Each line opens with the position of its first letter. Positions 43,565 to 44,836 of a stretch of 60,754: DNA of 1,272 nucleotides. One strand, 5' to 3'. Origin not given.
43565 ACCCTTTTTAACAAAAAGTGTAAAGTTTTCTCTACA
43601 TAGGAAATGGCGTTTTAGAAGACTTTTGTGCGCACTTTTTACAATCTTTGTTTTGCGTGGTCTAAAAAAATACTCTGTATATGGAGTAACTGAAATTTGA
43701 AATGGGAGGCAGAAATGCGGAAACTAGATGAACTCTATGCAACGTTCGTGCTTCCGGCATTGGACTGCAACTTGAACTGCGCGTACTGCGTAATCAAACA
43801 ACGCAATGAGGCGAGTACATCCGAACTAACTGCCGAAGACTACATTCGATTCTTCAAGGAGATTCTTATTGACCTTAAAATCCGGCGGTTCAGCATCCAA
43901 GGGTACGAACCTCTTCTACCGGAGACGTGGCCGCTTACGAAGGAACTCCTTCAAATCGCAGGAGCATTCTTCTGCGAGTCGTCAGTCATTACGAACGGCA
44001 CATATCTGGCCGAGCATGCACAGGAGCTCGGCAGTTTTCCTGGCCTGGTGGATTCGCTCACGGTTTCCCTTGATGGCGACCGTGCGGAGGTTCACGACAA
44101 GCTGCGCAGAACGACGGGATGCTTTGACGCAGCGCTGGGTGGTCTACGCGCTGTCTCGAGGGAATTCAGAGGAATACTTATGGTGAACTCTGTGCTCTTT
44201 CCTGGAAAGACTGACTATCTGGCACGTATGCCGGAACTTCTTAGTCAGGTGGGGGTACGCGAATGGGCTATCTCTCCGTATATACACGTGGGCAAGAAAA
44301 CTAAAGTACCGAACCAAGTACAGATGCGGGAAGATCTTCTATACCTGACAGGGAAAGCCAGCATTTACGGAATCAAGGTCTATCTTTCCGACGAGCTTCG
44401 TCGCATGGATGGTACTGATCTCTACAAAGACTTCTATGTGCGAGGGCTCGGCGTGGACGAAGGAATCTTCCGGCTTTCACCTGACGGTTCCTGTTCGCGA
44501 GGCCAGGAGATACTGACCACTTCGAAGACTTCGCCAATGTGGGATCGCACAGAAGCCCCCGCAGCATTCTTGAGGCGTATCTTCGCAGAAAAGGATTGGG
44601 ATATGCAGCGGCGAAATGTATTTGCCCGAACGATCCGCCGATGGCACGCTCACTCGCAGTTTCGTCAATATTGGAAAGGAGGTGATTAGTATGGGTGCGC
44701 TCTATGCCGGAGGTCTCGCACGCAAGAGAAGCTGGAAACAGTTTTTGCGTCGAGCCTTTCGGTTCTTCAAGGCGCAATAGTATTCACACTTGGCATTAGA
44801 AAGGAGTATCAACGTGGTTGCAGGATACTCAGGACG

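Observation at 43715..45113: Radical-SAM enzyme followed by three tandem, untracked ~29-codon genes for paralogous cationic peptides (RiPP-like cassette of no class I recognise)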

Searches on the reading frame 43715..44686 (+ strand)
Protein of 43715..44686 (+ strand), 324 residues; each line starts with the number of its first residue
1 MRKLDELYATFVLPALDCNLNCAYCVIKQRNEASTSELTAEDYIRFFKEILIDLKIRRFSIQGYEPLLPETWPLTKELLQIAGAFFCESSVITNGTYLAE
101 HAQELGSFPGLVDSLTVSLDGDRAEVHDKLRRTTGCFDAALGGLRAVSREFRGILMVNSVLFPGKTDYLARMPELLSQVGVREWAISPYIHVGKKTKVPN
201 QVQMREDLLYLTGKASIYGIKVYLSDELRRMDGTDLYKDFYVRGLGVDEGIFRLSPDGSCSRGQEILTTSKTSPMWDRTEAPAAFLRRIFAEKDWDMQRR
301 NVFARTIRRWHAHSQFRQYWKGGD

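Call 5: search_protein_families(library=ncbifam, proteins=[window:43715-44686:+], max_evalue=1)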
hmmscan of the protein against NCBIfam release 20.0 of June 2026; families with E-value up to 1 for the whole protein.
window:43715-44686:+ (324 aa): 59 families (the best 25 are shown)
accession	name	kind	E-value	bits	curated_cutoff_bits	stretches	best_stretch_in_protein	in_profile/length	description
TIGR04466.1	rSAM_BlsE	equivalog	4.8e-16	59.1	400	1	17-204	12-189/327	cytosylglucuronate decarboxylase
TIGR02666.1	moaA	equivalog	6.7e-15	54.9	284.05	1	18-167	20-170/336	GTP 3',8-cyclase MoaA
TIGR04133.1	rSAM_w_lipo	hypoth_equivalog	9.9e-15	54.3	425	1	7-204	23-216/350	TIGR04133 family radical SAM/SPASM protein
TIGR04053.2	TIGR04053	equivalog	6.7e-14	51.9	395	1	18-222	18-223/366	TIGR04053 family radical SAM/SPASM domain-containing protein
TIGR02668.1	moaA_archaeal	equivalog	2.8e-13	49.5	325.25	1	17-177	19-174/303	GTP 3',8-cyclase MoaA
TIGR04250.1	SCM_rSAM_ScmE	equivalog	3e-13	49.4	400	1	17-204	12-194/358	SynChlorMet cassette radical SAM/SPASM protein ScmE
TIGR04054.1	rSAM_NirJ1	equivalog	4e-13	48.7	650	1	17-146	45-168/387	putative heme d1 biosynthesis radical SAM protein NirJ1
TIGR04545.1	rSAM_ahbD_hemeb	equivalog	2.7e-12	46.8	500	1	17-202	9-188/339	heme b synthase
TIGR04251.1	SCM_rSAM_ScmF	equivalog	6.3e-12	45.5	400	1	17-148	13-142/353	SynChlorMet cassette radical SAM/SPASM protein ScmF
NF050035.1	rSAM_WgK_link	exception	1e-11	44.5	650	1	17-149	18-145/367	radical SAM/SPASM peptide maturase WgkB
NF045574.1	sacti_mat_StsB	exception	2.8e-11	42.9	625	1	17-183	105-263/466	StsB family radical SAM/SPASM domain sactipeptide maturase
NF038283.1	viperin_w_prok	equivalog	4.3e-11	42.5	180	1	17-135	11-130/281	viperin family antiviral radical SAM protein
NF049973.1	radical_Rv1681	equivalog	7.3e-11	41.6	380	1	15-181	79-239/326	Rv1681 family radical SAM protein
TIGR03961.1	rSAM_PTO1314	hypoth_equivalog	7.8e-11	41.8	306.05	1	17-150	32-154/332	PTO1314 family radical SAM protein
TIGR04280.1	geopep_mat_rSAM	hypoth_equivalog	4.2e-10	39.2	400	1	9-148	86-231/428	geopeptide radical SAM maturase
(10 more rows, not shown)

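Call 6: search_protein_families(library=pfam, proteins=[window:43715-44686:+], max_evalue=1)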
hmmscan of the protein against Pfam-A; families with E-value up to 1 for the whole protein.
window:43715-44686:+ (324 aa): 2 families
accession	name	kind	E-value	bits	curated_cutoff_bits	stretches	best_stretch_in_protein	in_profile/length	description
PF04055.27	Radical_SAM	-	2.3e-16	60.8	29.5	1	17-167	6-156/166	Radical SAM superfamily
PF13353.11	Fer4_12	-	4.5e-05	24.2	22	1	16-123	13-117/137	4Fe-4S single cluster domain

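Call 7: find_homologous_proteins(query=window:43715-44686:+, max_evalue=0.001)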
Query window:43715-44686:+ (324 aa): 70 proteins with E <= 0.001 among 1549 candidates.
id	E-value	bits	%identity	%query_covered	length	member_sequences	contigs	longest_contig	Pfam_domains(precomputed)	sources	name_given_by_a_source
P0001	6.4e-219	744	100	100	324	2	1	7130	PF04055.28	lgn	-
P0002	4.6e-123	429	61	95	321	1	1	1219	PF04055.28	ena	-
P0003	6.9e-123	428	61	98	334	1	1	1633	PF04055.28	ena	-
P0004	9.7e-117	408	60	94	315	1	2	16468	PF04055.28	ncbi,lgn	-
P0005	4.4e-116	406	59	97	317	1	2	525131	PF04055.28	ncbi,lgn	ncbi:MAG: radical SAM protein [Patescibacteria group bacterium]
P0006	6.1e-114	399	58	95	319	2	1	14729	PF04055.28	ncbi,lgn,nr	ncbi:MAG TPA: radical SAM protein [Candidatus Paceibacterota bacterium]|nr:radical SAM protein [Cand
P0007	5.2e-99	350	52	98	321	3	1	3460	PF04055.28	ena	-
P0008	6.1e-99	349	51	96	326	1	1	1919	PF04055.28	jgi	jgi:MoaA/NifB/PqqE/SkfB family radical SAM enzyme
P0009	3.3e-97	344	54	95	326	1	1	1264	PF04055.28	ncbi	-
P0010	1.3e-96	342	52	96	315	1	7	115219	PF04055.28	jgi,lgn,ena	-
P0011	1.3e-96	342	52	95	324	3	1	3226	PF04055.28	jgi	-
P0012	1.4e-95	338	52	96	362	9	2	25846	PF04055.28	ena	-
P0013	2.7e-95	337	51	95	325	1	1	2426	PF04055.28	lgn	-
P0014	6.5e-92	326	50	97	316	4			PF04055.28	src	-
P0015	5.4e-90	320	48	95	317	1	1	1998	PF04055.28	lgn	-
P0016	1.0e-85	306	53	91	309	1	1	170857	PF04055.28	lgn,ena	-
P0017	3.5e-81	291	47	93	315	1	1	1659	PF04055.28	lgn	-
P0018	5.9e-80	287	48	94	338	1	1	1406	PF04055.28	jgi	jgi:MoaA/NifB/PqqE/SkfB family radical SAM enzyme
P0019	2.2e-79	285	46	91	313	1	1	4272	PF04055.28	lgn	-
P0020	2.3e-78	282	48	91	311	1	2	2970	PF04055.28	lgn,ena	-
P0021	3.7e-75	271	48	94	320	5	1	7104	PF04055.28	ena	-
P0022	2.0e-74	269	48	90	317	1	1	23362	PF04055.28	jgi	-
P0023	7.6e-74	267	47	91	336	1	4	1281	PF04055.28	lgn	-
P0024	2.1e-73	265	52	76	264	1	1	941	PF04055.28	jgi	jgi:MoaA/NifB/PqqE/SkfB family radical SAM enzyme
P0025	9.5e-72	260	46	90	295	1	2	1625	PF04055.28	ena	-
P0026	4.5e-71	258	46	90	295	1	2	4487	PF04055.28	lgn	-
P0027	4.2e-70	255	45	90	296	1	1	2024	PF04055.28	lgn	-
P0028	9.4e-68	247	44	89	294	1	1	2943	PF04055.28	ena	-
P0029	2.0e-67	246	45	87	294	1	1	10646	PF04055.28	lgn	-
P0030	4.6e-67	245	45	87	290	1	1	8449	PF04055.28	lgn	-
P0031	9.8e-67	243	43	91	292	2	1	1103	PF04055.28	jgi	jgi:molybdenum cofactor biosynthesis enzyme MoaA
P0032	9.6e-58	214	40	86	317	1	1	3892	PF04055.28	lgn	-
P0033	1.7e-57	213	40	89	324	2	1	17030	PF04055.28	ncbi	ncbi:MAG: radical SAM protein [Pseudomonadota bacterium]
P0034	6.5e-56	208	39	89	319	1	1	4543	PF04055.28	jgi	jgi:pyruvate-formate lyase-activating enzyme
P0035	1.5e-53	200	39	87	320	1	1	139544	PF04055.28,PF19238.6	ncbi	ncbi:MAG: radical SAM protein [Methyloligellaceae bacterium]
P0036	1.2e-52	197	39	87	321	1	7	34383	PF04055.28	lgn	-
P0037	5.0e-52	195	39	92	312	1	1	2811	PF04055.28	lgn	-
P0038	1.1e-51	194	39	88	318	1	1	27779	PF04055.28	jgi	-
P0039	3.1e-51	193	38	87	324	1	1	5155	PF04055.28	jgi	jgi:MoaA/NifB/PqqE/SkfB family radical SAM enzyme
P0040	2.0e-50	190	39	85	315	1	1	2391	PF04055.28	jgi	jgi:sulfatase maturation enzyme AslB (radical SAM superfamily)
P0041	2.4e-50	190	39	89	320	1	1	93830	PF04055.28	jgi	-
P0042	6.7e-50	188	36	88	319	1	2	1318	PF04055.28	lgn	-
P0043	1.1e-48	184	39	86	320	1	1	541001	PF04055.28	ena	-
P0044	1.3e-48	184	39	89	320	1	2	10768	PF04055.28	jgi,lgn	jgi:MoaA/NifB/PqqE/SkfB family radical SAM enzyme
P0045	2.2e-48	183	40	89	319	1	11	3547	PF04055.28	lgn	-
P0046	7.8e-48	181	39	88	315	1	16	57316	PF04055.28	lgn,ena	-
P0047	1.3e-47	181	37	90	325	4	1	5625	PF04055.28,PF13353.12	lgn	-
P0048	1.3e-47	181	40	87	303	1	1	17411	PF04055.28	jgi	jgi:MoaA/NifB/PqqE/SkfB family radical SAM enzyme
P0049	4.0e-47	179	39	88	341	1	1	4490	PF04055.28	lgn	-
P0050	6.1e-47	178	39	92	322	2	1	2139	PF04055.28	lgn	-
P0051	1.1e-46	178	35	88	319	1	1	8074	PF04055.28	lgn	-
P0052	1.5e-46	177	37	90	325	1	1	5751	PF04055.28,PF13353.12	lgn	-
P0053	2.9e-46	176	35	88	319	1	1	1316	PF04055.28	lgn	-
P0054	7.3e-46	175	37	89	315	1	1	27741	PF04055.28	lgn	-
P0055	2.0e-45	173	37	89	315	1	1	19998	PF04055.28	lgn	-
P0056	2.4e-45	173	37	85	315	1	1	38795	PF04055.28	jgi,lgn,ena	-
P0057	3.5e-45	173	37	88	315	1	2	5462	PF04055.28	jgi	-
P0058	3.6e-45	173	37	84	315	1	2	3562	PF04055.28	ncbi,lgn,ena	-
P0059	8.5e-44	168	37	90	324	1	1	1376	PF04055.28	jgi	-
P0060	1.9e-43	167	39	84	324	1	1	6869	PF04055.28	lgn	-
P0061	6.3e-43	165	36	87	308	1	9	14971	PF04055.28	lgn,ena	-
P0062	8.1e-43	165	37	85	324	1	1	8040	PF04055.28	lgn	-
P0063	1.5e-42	164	36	89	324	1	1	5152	PF04055.28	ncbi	-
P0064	1.9e-42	164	37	86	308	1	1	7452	PF04055.28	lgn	-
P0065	5.2e-42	162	35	82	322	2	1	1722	PF04055.28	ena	-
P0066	5.4e-42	162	36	88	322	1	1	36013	PF04055.28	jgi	jgi:MoaA/NifB/PqqE/SkfB family radical SAM enzyme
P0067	1.2e-40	158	36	85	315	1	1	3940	PF04055.28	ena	-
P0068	1.3e-40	158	33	92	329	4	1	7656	PF04055.28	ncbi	-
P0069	3.0e-37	147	35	84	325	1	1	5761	PF04055.28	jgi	jgi:MoaA/NifB/PqqE/SkfB family radical SAM enzyme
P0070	1.6e-32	131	33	94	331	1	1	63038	PF04055.28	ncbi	-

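Call 10: find_related_loci(query=A1, collection=genome_contigs, flank=4000)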
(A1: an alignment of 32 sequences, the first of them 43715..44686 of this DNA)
Query A1 (324 aa) in genome_contigs; peptide patterns used: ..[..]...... (x = any residue, [..] = any of these).
39 stretches matched a pattern; 23 encode a relative of the query (tblastn E <= 1e-3); 23 distinct loci.
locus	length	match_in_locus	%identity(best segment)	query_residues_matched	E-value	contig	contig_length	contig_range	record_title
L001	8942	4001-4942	59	1-313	4e-124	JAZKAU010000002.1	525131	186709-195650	MAG: Patescibacteria group bacterium isolate ADI_H3L2_1_122_18_3-bin046 ADIH3L21_B046_0_000000000002, whole genome shotg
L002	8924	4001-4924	58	6-312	3e-121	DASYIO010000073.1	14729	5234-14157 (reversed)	MAG TPA_asm: Candidatus Paceibacterota bacterium isolate SMAG_U4269 k141_2955963, whole genome shotgun sequence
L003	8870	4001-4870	44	1-292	4e-75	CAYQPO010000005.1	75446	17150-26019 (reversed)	MAG TPA_asm: uncultured Candidatus Saccharibacteria bacterium isolate binchicken_co185_107 genome assembly, contig: NODE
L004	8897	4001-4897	40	7-293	2e-64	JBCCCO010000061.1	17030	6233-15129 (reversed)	MAG: Pseudomonadota bacterium isolate P01_A01_bin.61 k141_523113_length_17030_cov_20.5462, whole genome shotgun sequence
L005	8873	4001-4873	39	7-289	2e-60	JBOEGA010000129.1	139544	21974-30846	MAG: Methyloligellaceae bacterium isolate PBSAalp19 PBSAd_contig_6772, whole genome shotgun sequence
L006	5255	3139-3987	39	10-287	7e-57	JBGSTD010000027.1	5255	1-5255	MAG: Salaquimonas sp. isolate JTS-AC398 k141_4474706, whole genome shotgun sequence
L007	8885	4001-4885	37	5-290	2e-52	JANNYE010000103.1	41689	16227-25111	MAG: Burkholderiales bacterium isolate VAR_34_concoct_57 VAR_34_k141_1053108, whole genome shotgun sequence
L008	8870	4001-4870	38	10-286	1e-52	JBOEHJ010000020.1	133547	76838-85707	MAG: Geminicoccales bacterium isolate PBSalp20 PBS13d_contig_224, whole genome shotgun sequence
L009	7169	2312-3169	35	7-287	7e-48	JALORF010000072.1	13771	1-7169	MAG: Beijerinckiaceae bacterium isolate Prado174 scaffold_7595, whole genome shotgun sequence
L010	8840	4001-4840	35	8-276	2e-47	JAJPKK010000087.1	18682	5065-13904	MAG: Hyphomicrobiales bacterium isolate Centralia_MAG_73 k107_22923777, whole genome shotgun sequence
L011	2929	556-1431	33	10-289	8e-47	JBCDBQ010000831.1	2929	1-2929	MAG: Pseudomonadota bacterium isolate P01_F01_bin.87 k141_1911203_length_2929_cov_46.6650, whole genome shotgun sequence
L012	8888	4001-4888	34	10-293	9e-45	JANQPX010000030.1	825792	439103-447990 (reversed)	MAG: Geminicoccaceae bacterium isolate IP29b_bin.180 k99_3777648, whole genome shotgun sequence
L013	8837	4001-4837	35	10-276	2e-44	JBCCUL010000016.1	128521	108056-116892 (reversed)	MAG: Pseudomonadota bacterium isolate P01_E01_bin.13 new_6, whole genome shotgun sequence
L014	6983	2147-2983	34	10-276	1e-43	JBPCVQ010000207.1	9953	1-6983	MAG: Geminicoccaceae bacterium isolate MAG_seacave_72 S1Ck127_14761425, whole genome shotgun sequence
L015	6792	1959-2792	33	10-276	1e-41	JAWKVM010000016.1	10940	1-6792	MAG: Alphaproteobacteria bacterium isolate BC3.45 BC3.45.fa-16, whole genome shotgun sequence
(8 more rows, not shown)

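Call 11: find_related_loci(query=A1, collection=metagenome_contigs, flank=4000)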
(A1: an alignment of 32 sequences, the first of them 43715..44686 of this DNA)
Query A1 (324 aa) in metagenome_contigs; peptide patterns used: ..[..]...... (x = any residue, [..] = any of these).
72 stretches matched a pattern; 60 encode a relative of the query (tblastn E <= 1e-3); 60 distinct loci.
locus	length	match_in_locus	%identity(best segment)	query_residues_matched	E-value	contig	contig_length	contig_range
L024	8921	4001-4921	60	8-313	1e-124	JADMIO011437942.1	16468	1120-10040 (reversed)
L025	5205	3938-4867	53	4-312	1e-107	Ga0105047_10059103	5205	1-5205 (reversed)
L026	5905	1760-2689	52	6-317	1e-104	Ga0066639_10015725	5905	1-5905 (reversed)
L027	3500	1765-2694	52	6-317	2e-106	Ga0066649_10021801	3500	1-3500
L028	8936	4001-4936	50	7-319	3e-99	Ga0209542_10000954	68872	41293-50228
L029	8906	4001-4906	44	4-304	3e-78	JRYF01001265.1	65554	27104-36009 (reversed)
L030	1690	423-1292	41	10-293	6e-59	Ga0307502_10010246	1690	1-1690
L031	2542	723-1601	37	10-300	2e-54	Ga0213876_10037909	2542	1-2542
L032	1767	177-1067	38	6-293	5e-55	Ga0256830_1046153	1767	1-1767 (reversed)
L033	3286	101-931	37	8-276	2e-51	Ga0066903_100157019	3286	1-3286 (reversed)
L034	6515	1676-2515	39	18-291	3e-51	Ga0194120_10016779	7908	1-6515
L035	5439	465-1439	35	5-310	6e-51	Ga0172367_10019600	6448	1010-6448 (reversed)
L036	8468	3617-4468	37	16-289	8e-50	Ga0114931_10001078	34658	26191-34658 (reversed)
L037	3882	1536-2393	36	10-288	4e-50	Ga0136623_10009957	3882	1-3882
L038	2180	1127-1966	36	8-276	4e-50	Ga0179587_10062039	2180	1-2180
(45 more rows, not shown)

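Call 16: find_encoding_contigs(protein=P0016, flank=4000, max_places=2)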
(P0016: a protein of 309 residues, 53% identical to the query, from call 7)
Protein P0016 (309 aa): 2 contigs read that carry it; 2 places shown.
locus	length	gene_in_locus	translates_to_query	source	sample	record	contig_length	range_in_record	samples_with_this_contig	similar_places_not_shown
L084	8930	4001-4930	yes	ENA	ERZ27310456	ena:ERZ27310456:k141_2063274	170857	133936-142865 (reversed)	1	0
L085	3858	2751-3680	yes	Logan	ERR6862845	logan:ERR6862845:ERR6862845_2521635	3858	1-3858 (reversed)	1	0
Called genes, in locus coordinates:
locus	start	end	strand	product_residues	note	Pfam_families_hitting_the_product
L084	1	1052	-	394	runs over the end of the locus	PF13365:Trypsin_2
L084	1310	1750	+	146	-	PF01243:PNPOx_N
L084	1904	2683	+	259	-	PF00293:NUDIX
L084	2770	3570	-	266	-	PF01978:TrmB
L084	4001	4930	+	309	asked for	PF04055:Radical_SAM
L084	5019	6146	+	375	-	PF01168:Ala_racemase_N, PF00842:Ala_racemase_C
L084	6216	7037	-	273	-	PF00072:Response_reg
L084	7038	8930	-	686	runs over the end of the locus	PF16927:HisKA_7TM (weak), PF08448:PAS_4 (weak), PF00512:HisKA, PF02518:HATPase_c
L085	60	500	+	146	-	PF01243:PNPOx_N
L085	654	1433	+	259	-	PF00293:NUDIX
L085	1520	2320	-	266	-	PF01978:TrmB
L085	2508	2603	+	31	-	-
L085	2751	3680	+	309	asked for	PF04055:Radical_SAM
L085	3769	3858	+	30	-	?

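Call 17: find_encoding_contigs(protein=P0022, flank=4000, max_places=2)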
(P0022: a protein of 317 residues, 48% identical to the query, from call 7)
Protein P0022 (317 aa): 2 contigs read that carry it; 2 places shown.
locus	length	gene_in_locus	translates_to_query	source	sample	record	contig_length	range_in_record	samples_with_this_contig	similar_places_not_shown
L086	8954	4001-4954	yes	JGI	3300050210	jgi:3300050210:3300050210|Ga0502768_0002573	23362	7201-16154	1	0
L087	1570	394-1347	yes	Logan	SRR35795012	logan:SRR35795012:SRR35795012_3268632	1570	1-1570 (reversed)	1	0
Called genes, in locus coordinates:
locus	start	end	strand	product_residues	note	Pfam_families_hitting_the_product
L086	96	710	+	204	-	-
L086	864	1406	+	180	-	-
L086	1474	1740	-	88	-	-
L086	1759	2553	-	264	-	PF01978:TrmB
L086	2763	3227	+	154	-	-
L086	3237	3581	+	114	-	-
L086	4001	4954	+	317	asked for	PF04055:Radical_SAM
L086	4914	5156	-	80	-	-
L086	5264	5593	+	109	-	-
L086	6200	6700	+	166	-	PF00293:NUDIX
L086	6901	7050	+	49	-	PF01797:Y1_Tnp (weak)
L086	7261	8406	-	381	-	PF01370:Epimerase, PF07993:NAD_binding_4, PF13460:NAD_binding_10 (faint)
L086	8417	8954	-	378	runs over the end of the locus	-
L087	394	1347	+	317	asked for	PF04055:Radical_SAM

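Call 18: find_encoding_contigs(protein=P0029, flank=4000, max_places=2)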
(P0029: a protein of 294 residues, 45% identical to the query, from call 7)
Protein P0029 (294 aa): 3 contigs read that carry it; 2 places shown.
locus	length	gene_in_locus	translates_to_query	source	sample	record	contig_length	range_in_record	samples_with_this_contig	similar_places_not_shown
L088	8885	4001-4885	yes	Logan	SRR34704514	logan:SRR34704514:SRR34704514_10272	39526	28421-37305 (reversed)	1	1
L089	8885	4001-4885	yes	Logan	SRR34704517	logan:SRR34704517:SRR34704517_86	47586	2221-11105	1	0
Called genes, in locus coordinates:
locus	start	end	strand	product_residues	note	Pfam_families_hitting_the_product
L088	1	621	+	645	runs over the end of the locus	PF00115:COX1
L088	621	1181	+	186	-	PF00510:COX3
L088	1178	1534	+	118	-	PF03626:COX4_pro (weak)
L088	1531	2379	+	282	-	PF01040:UbiA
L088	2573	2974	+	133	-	PF00293:NUDIX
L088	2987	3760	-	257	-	PF01978:TrmB (faint)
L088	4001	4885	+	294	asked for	PF04055:Radical_SAM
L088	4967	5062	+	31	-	-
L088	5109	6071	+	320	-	PF01636:APH (weak)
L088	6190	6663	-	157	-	-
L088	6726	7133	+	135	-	PF06103:DUF948 (weak), PF07889:DUF1664 (weak)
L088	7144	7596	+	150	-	PF01741:MscL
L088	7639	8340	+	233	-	PF13462:Thioredoxin_4, PF01323:DSBA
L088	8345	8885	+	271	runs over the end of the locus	PF04402:SIMPL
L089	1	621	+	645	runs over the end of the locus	PF00115:COX1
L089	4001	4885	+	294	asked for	PF04055:Radical_SAM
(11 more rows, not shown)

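Call 19: find_encoding_contigs(protein=P0012, flank=4000, max_places=2)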
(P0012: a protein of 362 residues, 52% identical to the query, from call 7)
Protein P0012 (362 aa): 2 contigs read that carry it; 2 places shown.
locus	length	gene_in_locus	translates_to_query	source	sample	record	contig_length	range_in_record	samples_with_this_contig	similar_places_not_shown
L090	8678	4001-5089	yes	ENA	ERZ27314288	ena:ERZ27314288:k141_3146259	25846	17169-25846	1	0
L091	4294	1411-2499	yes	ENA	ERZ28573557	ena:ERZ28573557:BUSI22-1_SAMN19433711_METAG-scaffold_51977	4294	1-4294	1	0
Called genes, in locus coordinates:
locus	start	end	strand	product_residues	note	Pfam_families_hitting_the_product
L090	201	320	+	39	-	-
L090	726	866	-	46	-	-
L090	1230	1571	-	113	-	PF00338:Ribosomal_S10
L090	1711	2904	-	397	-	PF00009:GTP_EFTU, PF03144:GTP_EFTU_D2, PF03143:GTP_EFTU_D3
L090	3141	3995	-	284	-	PF01978:TrmB (faint)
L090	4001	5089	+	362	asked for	PF04055:Radical_SAM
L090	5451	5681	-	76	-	PF04994:TfoX_C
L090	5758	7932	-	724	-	PF00009:GTP_EFTU, PF03144:GTP_EFTU_D2, PF22042:EF-G_D2, PF14492:EFG_III, PF16658:RF3_C (weak), PF03764:EFG_IV, PF00679:EFG_C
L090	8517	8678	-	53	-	?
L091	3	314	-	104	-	?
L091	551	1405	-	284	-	PF01978:TrmB (faint)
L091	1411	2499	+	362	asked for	PF04055:Radical_SAM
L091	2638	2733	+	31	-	-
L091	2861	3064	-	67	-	PF04994:TfoX_C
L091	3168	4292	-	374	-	?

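Call 21: find_encoding_contigs(protein=P0035, flank=5000, max_places=1)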
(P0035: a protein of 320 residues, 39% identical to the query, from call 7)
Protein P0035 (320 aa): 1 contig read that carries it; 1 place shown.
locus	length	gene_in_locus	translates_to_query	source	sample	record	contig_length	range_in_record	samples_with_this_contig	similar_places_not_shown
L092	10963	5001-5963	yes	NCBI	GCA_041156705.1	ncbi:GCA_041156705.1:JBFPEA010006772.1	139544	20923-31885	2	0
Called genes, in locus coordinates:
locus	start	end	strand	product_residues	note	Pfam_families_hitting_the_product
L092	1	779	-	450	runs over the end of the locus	PF00561:Abhydrolase_1, PF03096:Ndr, PF12146:Hydrolase_4, PF12695:Abhydrolase_5 (faint), PF12697:Abhydrolase_6, PF01738:DLH (faint)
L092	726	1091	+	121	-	-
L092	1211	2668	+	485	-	PF01425:Amidase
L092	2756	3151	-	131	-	-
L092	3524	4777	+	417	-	-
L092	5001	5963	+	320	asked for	PF19238:Radical_SAM_2 (faint), PF04055:Radical_SAM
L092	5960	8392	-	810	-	-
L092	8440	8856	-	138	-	-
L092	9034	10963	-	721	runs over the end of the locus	PF20656:MS_N, PF20658:MSG_insertion, PF01274:MS_TIM-barrel, PF20659:MS_C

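Call 22: find_encoding_contigs(protein=P0046, flank=5000, max_places=2)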
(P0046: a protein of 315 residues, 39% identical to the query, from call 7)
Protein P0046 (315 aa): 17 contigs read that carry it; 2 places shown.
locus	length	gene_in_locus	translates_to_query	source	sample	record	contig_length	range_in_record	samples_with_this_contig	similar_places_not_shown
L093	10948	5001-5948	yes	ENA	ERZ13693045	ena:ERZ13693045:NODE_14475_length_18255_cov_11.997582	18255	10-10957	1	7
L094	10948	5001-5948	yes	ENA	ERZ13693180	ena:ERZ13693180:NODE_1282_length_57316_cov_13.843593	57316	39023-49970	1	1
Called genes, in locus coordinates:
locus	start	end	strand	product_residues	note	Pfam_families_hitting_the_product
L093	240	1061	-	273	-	PF13276:HTH_21, PF00665:rve, PF13683:rve_3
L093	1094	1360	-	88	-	PF01527:HTH_Tnp_1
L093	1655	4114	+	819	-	-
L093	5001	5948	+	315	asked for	PF04055:Radical_SAM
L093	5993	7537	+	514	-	PF00496:SBP_bac_5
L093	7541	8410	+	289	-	PF00528:BPD_transp_1 (weak)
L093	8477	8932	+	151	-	-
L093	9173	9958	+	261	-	PF00528:BPD_transp_1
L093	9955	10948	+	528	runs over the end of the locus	PF00005:ABC_tran, PF02463:SMC_N (faint), PF13304:AAA_21 (faint), PF13401:AAA_22 (faint), PF13191:AAA_16 (weak), PF00005:ABC_tran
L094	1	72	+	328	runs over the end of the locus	PF05598:DUF772, PF01609:DDE_Tnp_1, PF13612:DDE_Tnp_1_3 (weak)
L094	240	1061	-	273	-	PF13276:HTH_21, PF00665:rve, PF13683:rve_3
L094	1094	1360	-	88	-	PF01527:HTH_Tnp_1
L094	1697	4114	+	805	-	-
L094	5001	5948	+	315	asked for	PF04055:Radical_SAM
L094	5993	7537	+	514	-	PF00496:SBP_bac_5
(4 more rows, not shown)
